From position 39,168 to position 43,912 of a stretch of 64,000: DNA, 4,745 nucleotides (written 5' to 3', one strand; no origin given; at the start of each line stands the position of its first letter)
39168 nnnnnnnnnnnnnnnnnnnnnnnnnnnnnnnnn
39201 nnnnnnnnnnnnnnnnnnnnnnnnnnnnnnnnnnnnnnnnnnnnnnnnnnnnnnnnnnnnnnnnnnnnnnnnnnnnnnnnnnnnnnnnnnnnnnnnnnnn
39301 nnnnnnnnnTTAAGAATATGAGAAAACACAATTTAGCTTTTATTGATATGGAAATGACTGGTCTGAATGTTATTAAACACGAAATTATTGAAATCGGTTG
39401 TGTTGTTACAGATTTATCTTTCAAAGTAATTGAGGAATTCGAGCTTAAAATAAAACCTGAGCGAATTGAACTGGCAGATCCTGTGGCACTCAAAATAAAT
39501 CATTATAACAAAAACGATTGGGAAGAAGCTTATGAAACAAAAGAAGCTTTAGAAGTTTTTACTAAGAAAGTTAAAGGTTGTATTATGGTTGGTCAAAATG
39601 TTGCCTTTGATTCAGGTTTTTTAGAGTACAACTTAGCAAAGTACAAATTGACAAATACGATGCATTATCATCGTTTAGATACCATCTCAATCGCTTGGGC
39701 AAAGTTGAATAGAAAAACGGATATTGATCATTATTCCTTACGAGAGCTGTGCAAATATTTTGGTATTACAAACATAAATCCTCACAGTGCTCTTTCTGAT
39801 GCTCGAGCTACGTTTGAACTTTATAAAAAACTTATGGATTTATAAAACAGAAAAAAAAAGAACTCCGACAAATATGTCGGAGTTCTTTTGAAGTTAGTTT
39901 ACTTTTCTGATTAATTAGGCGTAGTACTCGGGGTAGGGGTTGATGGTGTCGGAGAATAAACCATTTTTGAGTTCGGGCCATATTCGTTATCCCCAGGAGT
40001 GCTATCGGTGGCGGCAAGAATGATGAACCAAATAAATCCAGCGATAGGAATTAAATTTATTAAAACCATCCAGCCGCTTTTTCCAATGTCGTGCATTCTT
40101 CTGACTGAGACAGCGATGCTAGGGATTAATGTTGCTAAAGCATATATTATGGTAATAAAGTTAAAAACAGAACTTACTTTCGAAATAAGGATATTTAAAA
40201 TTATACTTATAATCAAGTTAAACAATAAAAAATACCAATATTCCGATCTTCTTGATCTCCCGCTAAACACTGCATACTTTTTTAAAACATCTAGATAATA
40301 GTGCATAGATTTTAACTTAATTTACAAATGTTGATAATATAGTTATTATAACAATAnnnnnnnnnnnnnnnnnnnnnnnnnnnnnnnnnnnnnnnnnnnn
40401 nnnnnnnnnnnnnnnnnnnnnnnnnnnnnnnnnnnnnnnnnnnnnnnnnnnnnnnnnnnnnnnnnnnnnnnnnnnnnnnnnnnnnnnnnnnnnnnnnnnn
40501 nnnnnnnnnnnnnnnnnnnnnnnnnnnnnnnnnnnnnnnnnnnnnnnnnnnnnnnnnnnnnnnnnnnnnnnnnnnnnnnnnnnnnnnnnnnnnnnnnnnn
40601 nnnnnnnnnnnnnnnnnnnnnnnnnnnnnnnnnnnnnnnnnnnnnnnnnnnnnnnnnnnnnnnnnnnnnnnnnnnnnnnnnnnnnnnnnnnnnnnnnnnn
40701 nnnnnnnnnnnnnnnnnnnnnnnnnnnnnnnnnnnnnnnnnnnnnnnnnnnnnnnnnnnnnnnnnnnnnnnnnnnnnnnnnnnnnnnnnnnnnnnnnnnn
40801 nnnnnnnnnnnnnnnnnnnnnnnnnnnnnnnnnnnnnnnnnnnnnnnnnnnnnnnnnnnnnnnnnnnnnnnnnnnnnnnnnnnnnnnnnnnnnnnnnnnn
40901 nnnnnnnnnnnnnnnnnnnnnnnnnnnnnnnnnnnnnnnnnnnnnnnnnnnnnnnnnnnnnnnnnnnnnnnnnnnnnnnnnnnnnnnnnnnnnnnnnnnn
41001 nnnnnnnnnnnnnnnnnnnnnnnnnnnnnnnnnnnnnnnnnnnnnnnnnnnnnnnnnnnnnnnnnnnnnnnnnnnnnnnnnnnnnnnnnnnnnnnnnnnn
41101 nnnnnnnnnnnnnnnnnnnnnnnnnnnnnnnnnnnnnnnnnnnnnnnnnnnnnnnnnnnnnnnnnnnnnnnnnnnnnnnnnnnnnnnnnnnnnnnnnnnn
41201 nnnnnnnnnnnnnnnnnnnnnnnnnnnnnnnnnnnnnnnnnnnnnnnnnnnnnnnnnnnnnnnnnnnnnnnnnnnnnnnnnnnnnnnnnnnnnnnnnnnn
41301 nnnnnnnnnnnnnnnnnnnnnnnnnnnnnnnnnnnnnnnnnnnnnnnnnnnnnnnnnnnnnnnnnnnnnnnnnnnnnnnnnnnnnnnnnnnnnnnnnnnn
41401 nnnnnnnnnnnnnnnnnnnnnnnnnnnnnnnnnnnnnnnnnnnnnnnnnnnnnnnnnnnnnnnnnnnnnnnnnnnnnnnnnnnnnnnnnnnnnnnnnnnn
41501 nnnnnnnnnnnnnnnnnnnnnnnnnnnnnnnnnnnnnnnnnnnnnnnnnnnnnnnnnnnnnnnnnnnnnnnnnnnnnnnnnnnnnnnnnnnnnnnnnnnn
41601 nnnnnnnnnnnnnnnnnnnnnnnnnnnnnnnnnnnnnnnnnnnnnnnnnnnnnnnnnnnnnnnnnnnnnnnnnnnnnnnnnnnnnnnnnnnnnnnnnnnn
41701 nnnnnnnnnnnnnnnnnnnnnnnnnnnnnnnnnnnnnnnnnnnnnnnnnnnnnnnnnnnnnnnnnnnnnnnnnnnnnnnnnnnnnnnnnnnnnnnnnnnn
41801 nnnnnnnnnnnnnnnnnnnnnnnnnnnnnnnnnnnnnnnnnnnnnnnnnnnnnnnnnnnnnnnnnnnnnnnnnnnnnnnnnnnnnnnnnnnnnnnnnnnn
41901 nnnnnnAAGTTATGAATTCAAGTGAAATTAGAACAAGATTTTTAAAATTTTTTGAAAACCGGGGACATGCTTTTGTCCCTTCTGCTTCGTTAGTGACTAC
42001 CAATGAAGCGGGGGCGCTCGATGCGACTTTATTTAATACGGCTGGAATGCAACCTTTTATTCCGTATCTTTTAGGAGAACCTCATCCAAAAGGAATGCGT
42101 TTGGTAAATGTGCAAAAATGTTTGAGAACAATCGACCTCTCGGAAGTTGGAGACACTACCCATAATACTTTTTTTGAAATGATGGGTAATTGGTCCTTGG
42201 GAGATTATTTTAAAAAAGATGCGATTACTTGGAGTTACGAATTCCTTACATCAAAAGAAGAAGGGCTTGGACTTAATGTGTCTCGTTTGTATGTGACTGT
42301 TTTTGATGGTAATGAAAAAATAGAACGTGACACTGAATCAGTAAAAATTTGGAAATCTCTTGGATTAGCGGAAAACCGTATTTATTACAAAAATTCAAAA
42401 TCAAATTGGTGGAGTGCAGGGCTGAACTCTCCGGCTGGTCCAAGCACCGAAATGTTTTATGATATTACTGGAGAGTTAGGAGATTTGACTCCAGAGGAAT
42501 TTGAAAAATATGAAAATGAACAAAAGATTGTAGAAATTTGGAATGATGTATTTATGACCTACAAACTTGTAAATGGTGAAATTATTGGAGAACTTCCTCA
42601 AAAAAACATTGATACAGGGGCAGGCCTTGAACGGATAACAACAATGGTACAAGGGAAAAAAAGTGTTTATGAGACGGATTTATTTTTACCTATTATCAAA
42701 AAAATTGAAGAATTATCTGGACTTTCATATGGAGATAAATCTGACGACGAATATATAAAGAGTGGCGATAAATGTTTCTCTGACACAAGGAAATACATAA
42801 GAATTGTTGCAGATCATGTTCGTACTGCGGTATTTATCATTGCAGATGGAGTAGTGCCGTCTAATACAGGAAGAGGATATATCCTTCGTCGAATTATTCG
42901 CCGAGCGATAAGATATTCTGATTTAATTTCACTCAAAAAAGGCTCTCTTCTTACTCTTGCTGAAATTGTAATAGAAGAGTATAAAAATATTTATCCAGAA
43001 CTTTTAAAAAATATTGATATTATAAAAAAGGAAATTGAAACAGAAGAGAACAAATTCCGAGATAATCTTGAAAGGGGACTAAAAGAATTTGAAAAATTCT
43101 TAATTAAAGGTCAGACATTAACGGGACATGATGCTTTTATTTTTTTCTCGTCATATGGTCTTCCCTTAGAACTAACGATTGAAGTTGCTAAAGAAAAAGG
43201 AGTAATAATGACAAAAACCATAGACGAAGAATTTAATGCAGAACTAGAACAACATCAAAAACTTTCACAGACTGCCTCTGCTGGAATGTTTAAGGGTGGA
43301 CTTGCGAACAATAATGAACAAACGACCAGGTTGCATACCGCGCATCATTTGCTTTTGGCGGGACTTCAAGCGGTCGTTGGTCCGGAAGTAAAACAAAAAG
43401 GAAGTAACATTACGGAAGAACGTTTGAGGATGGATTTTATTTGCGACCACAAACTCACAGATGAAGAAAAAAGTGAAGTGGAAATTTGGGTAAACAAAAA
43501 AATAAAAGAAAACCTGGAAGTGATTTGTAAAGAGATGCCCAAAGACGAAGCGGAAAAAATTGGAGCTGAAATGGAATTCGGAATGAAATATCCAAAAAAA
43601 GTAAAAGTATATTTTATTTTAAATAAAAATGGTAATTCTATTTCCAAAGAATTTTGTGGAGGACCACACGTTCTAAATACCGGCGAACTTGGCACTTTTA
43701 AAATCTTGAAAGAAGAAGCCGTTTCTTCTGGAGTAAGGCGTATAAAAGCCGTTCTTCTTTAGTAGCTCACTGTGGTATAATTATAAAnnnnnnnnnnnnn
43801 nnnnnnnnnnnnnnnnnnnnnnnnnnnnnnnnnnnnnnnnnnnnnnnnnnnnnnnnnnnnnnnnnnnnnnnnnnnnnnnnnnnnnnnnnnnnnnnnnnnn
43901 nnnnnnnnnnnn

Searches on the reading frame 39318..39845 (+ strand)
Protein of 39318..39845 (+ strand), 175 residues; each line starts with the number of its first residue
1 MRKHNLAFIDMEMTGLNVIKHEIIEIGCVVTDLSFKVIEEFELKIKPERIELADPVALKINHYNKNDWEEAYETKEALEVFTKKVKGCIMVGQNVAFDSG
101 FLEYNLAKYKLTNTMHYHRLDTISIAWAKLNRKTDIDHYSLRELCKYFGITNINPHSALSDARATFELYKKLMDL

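Call 37: search_protein_families(library=pfam, proteins=[window:39318-39845:+], max_evalue=0.001)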
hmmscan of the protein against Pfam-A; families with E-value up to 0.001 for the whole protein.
window:39318-39845:+ (175 aa): 2 families
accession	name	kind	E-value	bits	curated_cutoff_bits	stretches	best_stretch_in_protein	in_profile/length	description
PF00929.31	RNase_T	-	3.7e-33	115.8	24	1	8-169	2-164/164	Exonuclease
PF16473.11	Rv2179c-like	-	0.00039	20.6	27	0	7-169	3-173/177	3'-5' exoribonuclease Rv2179c-like domain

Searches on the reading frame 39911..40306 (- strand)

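Call 37: search_protein_families(library=pfam, proteins=[window:39911-40306:-], max_evalue=0.001)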
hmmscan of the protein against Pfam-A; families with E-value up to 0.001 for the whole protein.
window:39911-40306:- (131 aa): 1 family
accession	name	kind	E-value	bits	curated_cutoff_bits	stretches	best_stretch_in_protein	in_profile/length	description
PF05656.20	DUF805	-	6.5e-34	117.2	25.7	1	11-111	1-111/111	Protein of unknown function (DUF805)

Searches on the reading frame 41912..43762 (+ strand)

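Call 8: search_protein_families(library=pfam, proteins=[window:41912-43762:+], max_evalue=0.001)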
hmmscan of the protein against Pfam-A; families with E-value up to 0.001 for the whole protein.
window:41912-43762:+ (616 aa): 2 families
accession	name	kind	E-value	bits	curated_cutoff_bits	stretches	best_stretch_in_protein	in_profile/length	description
PF01411.24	tRNA-synt_2c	-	1.6e-125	420.2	30.3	1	5-459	1-435/552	tRNA synthetases class II (A)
PF07973.19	tRNA_SAD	-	1.2e-14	54.4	24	1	564-611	1-43/44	Threonyl and Alanyl tRNA synthetase second additional domain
